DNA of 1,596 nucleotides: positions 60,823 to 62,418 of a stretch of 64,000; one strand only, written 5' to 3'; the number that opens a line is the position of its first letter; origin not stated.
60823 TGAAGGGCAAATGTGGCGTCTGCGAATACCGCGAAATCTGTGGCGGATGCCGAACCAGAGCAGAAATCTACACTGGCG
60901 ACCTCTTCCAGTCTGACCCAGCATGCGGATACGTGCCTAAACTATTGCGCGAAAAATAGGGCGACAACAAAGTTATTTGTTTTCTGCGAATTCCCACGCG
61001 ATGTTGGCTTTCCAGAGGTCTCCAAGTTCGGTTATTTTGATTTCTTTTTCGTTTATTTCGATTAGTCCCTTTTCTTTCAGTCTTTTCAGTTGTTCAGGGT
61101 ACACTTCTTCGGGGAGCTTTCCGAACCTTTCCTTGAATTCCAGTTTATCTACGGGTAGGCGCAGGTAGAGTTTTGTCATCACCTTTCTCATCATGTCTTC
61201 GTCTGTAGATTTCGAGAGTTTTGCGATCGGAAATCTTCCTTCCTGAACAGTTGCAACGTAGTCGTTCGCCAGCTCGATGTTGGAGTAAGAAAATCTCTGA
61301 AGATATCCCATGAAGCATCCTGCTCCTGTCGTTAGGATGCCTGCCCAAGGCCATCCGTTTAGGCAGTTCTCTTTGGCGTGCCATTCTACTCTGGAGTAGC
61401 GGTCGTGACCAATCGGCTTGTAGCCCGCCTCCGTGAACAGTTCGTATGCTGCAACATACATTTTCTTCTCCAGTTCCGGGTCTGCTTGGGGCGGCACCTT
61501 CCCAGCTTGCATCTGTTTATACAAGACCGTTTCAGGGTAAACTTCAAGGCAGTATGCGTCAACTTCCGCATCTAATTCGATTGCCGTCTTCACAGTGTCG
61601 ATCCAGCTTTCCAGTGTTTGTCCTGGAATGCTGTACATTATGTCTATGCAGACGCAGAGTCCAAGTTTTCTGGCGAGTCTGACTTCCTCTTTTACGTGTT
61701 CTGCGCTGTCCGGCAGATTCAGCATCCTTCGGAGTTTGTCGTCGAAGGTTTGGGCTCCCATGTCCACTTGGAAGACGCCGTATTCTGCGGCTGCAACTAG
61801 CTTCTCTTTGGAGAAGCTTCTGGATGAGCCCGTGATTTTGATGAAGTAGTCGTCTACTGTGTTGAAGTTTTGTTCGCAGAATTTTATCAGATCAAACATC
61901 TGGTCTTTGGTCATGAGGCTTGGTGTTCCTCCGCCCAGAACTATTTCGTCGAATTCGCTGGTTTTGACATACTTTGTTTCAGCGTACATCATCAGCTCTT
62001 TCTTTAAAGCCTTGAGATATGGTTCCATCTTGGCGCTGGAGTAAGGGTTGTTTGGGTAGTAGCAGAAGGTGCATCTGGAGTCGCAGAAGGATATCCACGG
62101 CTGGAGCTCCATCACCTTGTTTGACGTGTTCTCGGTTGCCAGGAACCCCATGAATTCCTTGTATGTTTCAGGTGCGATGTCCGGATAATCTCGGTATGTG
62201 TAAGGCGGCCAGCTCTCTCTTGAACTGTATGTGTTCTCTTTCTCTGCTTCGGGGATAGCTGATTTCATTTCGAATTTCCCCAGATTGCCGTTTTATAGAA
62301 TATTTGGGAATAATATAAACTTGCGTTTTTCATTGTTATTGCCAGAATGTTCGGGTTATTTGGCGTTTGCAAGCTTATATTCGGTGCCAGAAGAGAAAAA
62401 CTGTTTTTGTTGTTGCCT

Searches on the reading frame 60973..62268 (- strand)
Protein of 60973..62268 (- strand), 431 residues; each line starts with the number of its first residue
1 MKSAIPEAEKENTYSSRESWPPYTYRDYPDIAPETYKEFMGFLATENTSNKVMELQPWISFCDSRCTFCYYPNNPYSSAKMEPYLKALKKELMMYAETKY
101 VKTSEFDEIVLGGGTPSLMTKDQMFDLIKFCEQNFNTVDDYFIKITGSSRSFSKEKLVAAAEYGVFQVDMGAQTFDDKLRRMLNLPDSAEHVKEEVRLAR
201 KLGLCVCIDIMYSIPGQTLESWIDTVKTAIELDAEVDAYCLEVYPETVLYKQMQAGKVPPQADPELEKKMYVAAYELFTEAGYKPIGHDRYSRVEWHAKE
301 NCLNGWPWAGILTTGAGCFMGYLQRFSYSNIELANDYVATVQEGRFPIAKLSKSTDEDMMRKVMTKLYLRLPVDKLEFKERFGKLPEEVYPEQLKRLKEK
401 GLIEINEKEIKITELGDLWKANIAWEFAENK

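Call 36: search_protein_families(library=pfam, proteins=[window:60973-62268:-], max_evalue=0.01)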
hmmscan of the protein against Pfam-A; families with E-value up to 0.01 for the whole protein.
window:60973-62268:- (431 aa): 3 families
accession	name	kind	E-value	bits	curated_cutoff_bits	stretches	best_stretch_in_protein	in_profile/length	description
PF04055.27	Radical_SAM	-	8.3e-21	75.3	29.5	1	59-228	4-165/166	Radical SAM superfamily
PF06969.22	HemN_C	-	1.7e-09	38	24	1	356-416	4-64/67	HemN C-terminal domain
PF13353.11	Fer4_12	-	0.0013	19.5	22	1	58-148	11-92/137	4Fe-4S single cluster domain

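Call 55: search_protein_families(library=ncbifam, proteins=[window:60973-62268:-], max_evalue=0.00001)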
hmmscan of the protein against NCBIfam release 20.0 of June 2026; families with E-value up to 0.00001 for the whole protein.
window:60973-62268:- (431 aa): 17 families
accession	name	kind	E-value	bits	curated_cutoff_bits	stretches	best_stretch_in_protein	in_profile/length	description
TIGR04107.1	rSAM_HutW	equivalog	2.6e-56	191.3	400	1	17-426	7-413/419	heme anaerobic degradation radical SAM methyltransferase ChuW/HutW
TIGR00539.1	hemN_rel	equivalog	5.5e-45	154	205.4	1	59-413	7-354/361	radical SAM family heme chaperone HemW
NF006067.1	PRK08208.1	equivalog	4.2e-40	138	380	1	47-426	30-413/427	STM4012 family radical SAM protein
TIGR00538.1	hemN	equivalog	1e-39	136.7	324.95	1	37-427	34-438/454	oxygen-independent coproporphyrinogen III oxidase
NF005133.0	PRK06582.1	equivalog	5.6e-25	88.2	597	1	60-417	19-378/390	coproporphyrinogen III oxidase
TIGR03994.1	rSAM_HemZ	equivalog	3.2e-24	85.8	321.4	1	58-285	90-317/401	coproporphyrinogen dehydrogenase HemZ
NF006064.0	PRK08207.2-2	equivalog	3.7e-21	75.7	504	1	58-235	150-331/465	coproporphyrinogen III oxidase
NF006385.0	PRK08629.1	equivalog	4.1e-21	75.3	355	1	49-420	49-406/439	coproporphyrinogen III oxidase family protein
NF006060.0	PRK08207.1-3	equivalog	3.4e-20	72.3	653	1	48-285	145-388/477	coproporphyrinogen III oxidase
NF006062.0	PRK08207.1-5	equivalog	8.7e-16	57.8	1007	1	58-285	154-387/476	coproporphyrinogen III oxidase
NF004567.0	PRK05904.1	equivalog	4.6e-13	49.1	355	1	49-254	3-205/353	coproporphyrinogen III oxidase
NF006066.0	PRK08207.2-5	equivalog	7.3e-11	41.4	1117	1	59-228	197-370/518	coproporphyrinogen III oxidase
NF006061.0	PRK08207.1-4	equivalog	7.5e-10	38.2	702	1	59-235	180-361/501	coproporphyrinogen III oxidase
NF006059.0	PRK08207.1-1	equivalog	8.9e-08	31.3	1012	1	59-231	178-355/496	coproporphyrinogen III oxidase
TIGR01212.1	TIGR01212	equivalog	9.6e-08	31.5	180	1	166-258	139-232/302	tRNA modification radical SAM protein MnmL/YtqA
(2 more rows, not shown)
